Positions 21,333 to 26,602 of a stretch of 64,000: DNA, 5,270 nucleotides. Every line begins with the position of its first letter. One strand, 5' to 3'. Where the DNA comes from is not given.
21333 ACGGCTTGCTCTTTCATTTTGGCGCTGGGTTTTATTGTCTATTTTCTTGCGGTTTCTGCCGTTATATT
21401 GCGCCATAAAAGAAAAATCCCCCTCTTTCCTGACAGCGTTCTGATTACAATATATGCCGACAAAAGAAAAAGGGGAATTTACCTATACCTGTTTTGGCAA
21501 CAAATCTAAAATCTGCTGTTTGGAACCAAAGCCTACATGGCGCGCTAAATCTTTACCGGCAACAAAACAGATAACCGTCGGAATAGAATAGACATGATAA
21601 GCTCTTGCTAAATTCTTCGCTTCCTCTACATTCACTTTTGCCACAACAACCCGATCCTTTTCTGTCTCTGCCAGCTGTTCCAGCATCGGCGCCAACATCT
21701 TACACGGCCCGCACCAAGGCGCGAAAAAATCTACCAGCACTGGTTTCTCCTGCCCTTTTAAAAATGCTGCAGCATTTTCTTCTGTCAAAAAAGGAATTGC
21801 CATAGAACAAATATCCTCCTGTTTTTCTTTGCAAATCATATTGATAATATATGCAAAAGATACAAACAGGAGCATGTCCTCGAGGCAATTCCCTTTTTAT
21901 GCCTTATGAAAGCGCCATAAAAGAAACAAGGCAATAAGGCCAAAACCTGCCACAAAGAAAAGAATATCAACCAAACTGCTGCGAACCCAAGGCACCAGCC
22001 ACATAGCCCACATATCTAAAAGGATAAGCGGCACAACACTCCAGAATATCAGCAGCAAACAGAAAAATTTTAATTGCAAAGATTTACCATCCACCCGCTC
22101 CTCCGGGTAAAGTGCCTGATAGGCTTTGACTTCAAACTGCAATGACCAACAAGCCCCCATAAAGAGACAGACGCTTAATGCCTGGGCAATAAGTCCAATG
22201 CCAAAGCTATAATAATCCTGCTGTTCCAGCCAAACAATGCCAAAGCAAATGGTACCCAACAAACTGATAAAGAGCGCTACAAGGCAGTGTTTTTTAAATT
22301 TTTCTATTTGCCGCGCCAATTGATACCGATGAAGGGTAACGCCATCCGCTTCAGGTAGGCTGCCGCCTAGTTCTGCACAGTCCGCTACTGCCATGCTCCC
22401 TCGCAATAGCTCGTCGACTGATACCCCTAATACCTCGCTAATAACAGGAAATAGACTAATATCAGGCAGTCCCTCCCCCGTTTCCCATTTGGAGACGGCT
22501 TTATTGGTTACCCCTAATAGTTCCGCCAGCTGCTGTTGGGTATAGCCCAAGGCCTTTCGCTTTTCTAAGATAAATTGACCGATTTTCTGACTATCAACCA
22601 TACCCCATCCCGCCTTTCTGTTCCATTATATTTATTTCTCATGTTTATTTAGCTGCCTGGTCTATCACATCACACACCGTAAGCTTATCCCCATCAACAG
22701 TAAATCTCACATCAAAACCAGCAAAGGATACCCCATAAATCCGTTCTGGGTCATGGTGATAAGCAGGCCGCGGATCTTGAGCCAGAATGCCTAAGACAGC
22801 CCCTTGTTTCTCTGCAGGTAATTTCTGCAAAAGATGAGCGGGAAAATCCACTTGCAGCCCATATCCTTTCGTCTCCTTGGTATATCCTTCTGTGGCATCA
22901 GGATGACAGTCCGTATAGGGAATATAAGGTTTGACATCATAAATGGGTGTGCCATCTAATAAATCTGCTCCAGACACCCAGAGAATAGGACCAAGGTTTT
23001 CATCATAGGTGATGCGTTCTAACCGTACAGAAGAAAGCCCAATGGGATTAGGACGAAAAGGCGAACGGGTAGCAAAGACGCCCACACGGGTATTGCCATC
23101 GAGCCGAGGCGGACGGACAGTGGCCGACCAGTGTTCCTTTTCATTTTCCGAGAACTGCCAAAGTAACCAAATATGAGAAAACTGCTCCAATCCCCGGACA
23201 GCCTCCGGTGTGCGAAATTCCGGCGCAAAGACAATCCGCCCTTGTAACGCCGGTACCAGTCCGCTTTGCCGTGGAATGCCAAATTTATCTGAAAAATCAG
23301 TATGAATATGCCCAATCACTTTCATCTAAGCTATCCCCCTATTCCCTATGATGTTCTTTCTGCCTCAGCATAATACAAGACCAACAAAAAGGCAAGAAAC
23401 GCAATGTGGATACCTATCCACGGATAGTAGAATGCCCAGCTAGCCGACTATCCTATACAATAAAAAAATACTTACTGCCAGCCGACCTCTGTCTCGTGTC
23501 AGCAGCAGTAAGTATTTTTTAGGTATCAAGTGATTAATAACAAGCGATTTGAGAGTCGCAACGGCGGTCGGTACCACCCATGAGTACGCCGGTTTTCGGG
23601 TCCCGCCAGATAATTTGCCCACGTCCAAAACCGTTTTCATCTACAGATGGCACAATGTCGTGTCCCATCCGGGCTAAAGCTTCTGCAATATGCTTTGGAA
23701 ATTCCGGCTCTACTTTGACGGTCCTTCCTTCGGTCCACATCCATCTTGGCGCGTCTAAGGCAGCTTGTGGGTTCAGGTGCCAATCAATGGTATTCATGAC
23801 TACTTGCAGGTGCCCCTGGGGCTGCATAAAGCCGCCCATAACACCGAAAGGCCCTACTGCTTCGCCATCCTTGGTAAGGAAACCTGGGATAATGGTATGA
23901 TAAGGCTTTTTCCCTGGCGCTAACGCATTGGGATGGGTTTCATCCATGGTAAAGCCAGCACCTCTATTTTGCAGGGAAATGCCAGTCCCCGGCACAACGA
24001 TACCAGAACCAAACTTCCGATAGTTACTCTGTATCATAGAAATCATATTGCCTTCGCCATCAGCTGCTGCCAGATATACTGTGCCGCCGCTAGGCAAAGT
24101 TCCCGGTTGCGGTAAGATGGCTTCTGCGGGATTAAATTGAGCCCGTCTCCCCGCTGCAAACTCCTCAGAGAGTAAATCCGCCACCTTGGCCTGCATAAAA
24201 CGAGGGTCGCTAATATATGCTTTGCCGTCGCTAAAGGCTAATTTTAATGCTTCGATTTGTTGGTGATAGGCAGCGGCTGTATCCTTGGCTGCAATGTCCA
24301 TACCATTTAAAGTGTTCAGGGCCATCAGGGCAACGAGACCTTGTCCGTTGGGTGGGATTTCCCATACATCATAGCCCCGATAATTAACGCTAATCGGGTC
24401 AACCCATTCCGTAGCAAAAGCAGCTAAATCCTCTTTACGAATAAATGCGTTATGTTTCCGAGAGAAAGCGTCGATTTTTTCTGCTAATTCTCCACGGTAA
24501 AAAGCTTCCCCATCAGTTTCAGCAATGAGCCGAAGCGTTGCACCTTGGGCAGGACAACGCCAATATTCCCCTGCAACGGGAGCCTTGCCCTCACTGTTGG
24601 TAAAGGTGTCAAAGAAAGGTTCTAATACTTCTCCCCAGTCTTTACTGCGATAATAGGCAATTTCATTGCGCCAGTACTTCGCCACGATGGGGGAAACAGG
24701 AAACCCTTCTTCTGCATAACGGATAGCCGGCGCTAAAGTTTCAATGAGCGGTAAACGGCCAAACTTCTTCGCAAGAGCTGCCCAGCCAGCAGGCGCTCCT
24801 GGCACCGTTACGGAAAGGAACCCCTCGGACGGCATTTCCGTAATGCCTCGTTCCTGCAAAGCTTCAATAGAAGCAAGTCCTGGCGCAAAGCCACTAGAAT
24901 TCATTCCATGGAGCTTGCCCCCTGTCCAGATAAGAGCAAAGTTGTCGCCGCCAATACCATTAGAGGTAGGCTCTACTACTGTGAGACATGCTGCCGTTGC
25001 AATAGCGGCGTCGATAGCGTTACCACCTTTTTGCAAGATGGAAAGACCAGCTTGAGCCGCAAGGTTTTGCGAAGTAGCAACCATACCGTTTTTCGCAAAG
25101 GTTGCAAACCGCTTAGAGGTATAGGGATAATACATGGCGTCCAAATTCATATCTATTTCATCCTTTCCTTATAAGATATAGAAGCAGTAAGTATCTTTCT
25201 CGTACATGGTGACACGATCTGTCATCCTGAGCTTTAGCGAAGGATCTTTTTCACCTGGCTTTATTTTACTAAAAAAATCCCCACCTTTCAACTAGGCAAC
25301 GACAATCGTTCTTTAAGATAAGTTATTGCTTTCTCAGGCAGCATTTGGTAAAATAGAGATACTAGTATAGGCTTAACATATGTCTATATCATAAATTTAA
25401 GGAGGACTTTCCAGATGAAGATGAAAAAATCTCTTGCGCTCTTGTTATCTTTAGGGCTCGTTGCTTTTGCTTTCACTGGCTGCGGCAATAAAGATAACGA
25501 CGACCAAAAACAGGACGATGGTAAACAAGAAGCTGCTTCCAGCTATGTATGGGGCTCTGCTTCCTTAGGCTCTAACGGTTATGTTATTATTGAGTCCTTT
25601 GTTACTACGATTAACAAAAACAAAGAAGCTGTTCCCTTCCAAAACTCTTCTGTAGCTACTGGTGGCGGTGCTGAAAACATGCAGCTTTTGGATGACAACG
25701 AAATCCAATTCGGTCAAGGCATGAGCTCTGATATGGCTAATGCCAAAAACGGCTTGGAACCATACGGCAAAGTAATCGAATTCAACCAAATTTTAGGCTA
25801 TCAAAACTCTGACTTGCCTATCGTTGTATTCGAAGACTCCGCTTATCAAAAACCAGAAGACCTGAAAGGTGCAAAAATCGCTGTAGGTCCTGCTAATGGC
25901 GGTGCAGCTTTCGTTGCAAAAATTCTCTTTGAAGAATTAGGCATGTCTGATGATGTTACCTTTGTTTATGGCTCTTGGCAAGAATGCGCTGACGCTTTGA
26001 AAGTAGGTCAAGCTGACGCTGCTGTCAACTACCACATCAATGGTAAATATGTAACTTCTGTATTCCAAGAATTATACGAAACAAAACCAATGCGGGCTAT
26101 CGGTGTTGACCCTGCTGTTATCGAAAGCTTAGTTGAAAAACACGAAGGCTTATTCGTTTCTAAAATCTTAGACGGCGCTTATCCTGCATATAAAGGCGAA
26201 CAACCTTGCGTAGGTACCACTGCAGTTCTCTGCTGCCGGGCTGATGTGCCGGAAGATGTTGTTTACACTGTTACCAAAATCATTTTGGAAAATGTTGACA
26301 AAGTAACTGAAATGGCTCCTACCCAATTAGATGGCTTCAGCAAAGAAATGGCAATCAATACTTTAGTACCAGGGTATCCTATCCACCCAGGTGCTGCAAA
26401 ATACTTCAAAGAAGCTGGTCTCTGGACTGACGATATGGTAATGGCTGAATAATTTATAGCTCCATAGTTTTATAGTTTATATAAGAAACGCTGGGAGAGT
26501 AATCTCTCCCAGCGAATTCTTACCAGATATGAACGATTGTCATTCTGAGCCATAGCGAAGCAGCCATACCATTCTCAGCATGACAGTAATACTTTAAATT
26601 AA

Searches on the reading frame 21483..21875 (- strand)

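Call 62: search_protein_families(library=pfam, proteins=[window:21483-21875:-], max_evalue=1e-8)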
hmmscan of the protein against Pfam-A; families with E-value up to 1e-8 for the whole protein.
window:21483-21875:- (130 aa): 2 families
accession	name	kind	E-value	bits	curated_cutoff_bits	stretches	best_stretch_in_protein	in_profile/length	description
PF00085.26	Thioredoxin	-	4.1e-26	91.4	23.5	1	30-125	5-100/103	Thioredoxin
PF13098.12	Thioredoxin_2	-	4.8e-10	40.1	27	1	40-126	2-104/104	Thioredoxin-like domain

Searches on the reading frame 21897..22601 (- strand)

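Call 62: search_protein_families(library=pfam, proteins=[window:21897-22601:-], max_evalue=1e-8)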
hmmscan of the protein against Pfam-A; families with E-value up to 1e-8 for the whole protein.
window:21897-22601:- (234 aa): 1 family
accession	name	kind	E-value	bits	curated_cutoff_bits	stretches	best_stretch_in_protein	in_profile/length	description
PF01381.28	HTH_3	-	3.1e-15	56.4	23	1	12-65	2-55/55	Helix-turn-helix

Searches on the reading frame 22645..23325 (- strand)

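Call 62: search_protein_families(library=pfam, proteins=[window:22645-23325:-], max_evalue=1e-8)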
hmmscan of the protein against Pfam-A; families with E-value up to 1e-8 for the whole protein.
window:22645-23325:- (226 aa): 2 families
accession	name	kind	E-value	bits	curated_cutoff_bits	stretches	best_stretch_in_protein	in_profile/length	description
PF01980.22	TrmO_N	-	4.6e-47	159.5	26.8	1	16-139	1-116/116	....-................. O N-terminal domain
PF18389.7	TrmO_C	-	4.2e-13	49.7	27.1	1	157-211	3-65/65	TrmO C-terminal domain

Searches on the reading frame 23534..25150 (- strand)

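Call 62: search_protein_families(library=pfam, proteins=[window:23534-25150:-], max_evalue=1e-8)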
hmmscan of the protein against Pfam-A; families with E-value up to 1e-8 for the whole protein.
window:23534-25150:- (538 aa): 1 family
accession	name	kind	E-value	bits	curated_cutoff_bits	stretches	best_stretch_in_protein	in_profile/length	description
PF01019.26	G_glu_transpept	-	1.6e-151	506.1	27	1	37-531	2-510/512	Gamma-glutamyltranspeptidase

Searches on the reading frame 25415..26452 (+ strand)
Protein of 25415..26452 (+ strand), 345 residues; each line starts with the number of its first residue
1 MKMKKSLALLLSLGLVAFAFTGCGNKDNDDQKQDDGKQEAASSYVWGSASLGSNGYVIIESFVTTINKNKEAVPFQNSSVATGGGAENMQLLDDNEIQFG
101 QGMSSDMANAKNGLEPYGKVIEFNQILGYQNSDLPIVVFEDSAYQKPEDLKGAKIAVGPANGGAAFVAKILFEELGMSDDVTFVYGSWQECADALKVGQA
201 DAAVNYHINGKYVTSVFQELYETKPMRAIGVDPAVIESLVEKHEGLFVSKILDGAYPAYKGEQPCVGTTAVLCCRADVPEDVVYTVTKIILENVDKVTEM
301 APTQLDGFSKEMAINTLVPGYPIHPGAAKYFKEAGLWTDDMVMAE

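Call 62: search_protein_families(library=pfam, proteins=[window:25415-26452:+], max_evalue=1e-8)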
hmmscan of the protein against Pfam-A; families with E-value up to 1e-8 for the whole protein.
window:25415-26452:+ (345 aa): 1 family
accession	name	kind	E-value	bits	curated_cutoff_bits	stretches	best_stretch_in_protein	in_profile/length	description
PF16868.10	NMT1_3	-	4e-45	155.1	27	1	47-335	2-289/289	NMT1-like family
